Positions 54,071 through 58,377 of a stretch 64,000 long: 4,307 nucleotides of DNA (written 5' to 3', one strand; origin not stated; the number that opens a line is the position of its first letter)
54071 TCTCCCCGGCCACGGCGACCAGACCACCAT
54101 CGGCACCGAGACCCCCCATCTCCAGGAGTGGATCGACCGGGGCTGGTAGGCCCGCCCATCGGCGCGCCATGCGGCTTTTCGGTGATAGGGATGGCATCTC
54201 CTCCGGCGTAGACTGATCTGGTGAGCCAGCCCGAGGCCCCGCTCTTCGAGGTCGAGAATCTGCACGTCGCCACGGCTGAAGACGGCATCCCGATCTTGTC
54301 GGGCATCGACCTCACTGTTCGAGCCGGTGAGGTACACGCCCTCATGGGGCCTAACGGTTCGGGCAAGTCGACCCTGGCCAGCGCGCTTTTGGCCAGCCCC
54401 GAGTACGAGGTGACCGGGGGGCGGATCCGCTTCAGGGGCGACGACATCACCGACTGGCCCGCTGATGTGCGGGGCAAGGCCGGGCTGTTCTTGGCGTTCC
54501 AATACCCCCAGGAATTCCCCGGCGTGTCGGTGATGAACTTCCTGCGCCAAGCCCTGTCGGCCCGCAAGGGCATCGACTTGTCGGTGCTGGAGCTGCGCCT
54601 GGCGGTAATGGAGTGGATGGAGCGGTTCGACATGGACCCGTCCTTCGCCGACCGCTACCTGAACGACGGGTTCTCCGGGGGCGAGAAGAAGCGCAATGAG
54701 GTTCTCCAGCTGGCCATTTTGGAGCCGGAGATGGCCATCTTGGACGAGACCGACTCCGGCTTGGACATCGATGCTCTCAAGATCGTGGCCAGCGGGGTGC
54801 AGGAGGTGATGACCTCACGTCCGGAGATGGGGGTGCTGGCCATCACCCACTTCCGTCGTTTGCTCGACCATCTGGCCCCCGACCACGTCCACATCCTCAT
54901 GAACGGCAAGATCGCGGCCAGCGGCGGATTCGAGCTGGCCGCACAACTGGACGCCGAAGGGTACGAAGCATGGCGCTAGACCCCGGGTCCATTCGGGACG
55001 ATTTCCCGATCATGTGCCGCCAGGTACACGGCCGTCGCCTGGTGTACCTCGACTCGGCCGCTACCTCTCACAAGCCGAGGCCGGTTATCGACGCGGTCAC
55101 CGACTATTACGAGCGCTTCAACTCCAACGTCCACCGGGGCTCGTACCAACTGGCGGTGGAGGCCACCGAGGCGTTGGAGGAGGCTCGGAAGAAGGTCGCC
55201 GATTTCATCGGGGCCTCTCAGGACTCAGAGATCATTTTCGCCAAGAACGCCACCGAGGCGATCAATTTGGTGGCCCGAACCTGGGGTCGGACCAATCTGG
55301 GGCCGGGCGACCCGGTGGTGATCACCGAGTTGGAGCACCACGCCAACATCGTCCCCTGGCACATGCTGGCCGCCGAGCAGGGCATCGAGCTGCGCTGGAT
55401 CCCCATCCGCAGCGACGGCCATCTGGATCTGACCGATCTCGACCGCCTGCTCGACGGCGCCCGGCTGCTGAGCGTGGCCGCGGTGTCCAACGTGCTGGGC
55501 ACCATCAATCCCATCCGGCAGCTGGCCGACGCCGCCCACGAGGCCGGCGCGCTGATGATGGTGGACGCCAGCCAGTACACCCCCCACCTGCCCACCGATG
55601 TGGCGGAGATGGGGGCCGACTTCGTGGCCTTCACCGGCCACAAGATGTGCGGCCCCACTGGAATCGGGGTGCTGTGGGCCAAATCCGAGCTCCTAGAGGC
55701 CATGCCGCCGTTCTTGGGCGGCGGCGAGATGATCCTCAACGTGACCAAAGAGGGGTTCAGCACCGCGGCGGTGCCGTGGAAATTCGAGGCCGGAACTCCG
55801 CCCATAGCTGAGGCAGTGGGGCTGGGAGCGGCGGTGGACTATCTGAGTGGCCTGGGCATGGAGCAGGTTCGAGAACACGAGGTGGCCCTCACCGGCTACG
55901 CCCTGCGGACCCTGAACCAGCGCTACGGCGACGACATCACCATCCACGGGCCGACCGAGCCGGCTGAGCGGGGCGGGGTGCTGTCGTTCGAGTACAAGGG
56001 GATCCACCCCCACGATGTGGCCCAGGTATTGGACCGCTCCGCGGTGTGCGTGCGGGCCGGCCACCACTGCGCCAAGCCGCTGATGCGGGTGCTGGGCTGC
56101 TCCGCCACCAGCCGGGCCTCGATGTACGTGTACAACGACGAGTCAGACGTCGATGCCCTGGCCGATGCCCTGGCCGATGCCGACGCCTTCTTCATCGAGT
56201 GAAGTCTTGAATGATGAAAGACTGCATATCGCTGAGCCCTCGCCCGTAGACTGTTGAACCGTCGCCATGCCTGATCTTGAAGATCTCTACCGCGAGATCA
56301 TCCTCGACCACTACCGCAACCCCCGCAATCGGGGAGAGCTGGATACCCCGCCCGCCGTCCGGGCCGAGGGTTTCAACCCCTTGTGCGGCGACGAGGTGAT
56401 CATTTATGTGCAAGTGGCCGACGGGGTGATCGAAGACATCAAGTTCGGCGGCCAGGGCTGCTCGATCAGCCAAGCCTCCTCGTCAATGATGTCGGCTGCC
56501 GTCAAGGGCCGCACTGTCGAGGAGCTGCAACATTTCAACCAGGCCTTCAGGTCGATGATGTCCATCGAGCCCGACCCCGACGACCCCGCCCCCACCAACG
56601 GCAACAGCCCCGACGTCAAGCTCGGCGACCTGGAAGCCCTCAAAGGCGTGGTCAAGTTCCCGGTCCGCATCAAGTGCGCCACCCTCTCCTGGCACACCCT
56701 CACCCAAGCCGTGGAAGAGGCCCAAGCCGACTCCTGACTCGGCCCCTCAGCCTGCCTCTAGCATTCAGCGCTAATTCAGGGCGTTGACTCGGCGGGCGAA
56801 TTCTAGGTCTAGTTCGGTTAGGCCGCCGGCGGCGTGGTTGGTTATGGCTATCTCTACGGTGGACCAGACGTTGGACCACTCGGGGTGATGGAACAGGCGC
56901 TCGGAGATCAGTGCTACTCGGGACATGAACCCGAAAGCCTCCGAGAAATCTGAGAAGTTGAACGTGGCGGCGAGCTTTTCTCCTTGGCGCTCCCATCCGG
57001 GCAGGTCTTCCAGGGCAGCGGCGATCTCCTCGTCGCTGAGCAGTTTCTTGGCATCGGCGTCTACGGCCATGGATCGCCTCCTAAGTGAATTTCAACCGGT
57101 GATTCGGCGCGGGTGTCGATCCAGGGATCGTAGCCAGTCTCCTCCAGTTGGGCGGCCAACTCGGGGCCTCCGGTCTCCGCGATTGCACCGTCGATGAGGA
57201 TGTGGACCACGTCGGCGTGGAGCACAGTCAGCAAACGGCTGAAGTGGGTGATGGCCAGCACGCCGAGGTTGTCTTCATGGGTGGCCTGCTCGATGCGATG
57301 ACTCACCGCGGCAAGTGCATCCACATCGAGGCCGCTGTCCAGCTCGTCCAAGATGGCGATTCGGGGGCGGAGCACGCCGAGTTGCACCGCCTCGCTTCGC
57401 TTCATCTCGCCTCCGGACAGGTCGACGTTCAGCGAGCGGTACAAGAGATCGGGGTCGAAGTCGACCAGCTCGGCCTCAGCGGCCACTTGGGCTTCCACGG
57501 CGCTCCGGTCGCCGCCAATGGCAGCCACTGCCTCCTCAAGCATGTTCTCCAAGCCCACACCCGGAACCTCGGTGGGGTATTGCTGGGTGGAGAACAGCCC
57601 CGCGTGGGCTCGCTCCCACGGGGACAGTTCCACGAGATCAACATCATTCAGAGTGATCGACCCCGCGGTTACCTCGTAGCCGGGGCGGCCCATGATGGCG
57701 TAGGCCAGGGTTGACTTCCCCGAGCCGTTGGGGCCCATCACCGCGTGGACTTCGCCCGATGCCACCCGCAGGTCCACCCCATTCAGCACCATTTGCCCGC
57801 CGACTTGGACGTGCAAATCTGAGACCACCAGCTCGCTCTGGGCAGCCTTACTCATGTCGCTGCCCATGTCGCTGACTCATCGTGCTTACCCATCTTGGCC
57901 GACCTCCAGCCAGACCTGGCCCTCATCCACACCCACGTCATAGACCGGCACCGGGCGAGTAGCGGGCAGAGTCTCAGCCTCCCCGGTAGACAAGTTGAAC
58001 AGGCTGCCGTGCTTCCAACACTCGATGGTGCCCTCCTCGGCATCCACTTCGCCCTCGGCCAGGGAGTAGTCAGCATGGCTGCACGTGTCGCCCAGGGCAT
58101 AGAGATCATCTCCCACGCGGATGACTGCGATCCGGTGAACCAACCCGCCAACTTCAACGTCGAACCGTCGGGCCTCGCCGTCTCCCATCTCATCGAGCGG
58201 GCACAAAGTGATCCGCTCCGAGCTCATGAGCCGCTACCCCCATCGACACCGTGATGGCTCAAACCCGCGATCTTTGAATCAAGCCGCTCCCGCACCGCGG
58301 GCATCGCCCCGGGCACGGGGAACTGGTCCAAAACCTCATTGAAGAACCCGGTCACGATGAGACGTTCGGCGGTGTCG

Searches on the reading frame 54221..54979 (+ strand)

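Call 42: search_protein_families(library=pfam, proteins=[window:54221-54979:+], max_evalue=0.001)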
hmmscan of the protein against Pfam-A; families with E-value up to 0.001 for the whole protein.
window:54221-54979:+ (252 aa): 4 families
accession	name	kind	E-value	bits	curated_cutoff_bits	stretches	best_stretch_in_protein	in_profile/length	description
PF00005.33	ABC_tran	-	8.4e-22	78.7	25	1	26-177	1-135/137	ABC transporter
PF02463.25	SMC_N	-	9.5e-06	25.6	40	0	37-56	25-44/220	RecF/RecN/SMC N terminal domain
PF13555.12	AAA_29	-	0.0004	20.5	27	1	33-57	19-43/61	P-loop containing region of AAA domain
PF13481.12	AAA_25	-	0.00061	19.9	27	1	31-59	28-56/195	AAA domain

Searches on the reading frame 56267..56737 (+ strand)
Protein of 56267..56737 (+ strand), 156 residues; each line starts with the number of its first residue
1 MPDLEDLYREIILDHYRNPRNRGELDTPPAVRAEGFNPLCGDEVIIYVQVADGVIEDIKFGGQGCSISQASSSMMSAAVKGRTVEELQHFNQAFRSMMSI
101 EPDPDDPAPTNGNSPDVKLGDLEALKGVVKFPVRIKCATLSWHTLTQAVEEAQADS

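Call 42: search_protein_families(library=pfam, proteins=[window:56267-56737:+], max_evalue=0.001)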
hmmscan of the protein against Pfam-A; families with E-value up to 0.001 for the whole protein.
window:56267-56737:+ (156 aa): 1 family
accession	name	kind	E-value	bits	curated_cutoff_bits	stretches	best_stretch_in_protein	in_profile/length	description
PF01592.21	NifU_N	-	3.4e-25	89.1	22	1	8-137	2-126/127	NifU-like N terminal domain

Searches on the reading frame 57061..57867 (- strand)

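Call 42: search_protein_families(library=pfam, proteins=[window:57061-57867:-], max_evalue=0.001)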
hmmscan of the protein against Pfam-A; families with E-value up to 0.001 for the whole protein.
window:57061-57867:- (268 aa): 4 families
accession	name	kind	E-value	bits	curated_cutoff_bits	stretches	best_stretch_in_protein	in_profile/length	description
PF00005.33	ABC_tran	-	5.6e-18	66.3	25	1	28-175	1-134/137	ABC transporter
PF02463.25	SMC_N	-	2.4e-07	30.9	40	0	38-58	24-44/220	RecF/RecN/SMC N terminal domain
PF13304.12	AAA_21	-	1.5e-05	25.7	27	0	41-58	2-19/304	AAA domain, putative AbiEii toxin, Type IV TA system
PF13555.12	AAA_29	-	0.0004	20.5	27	1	29-58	13-42/61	P-loop containing region of AAA domain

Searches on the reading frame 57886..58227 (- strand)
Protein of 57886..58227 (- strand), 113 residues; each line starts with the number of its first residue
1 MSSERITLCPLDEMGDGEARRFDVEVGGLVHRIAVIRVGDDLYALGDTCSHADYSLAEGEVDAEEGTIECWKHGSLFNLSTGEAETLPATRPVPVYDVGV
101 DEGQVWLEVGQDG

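Call 42: search_protein_families(library=pfam, proteins=[window:57886-58227:-], max_evalue=0.001)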
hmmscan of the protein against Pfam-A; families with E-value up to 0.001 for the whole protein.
window:57886-58227:- (113 aa): 2 families
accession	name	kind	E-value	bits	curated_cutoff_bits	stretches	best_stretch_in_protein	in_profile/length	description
PF00355.32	Rieske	-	5.9e-16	58.6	20.3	1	6-96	3-87/88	Rieske [2Fe-2S] domain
PF13806.12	Rieske_2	-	2.9e-09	37.2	27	1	31-107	24-103/104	Rieske-like [2Fe-2S] domain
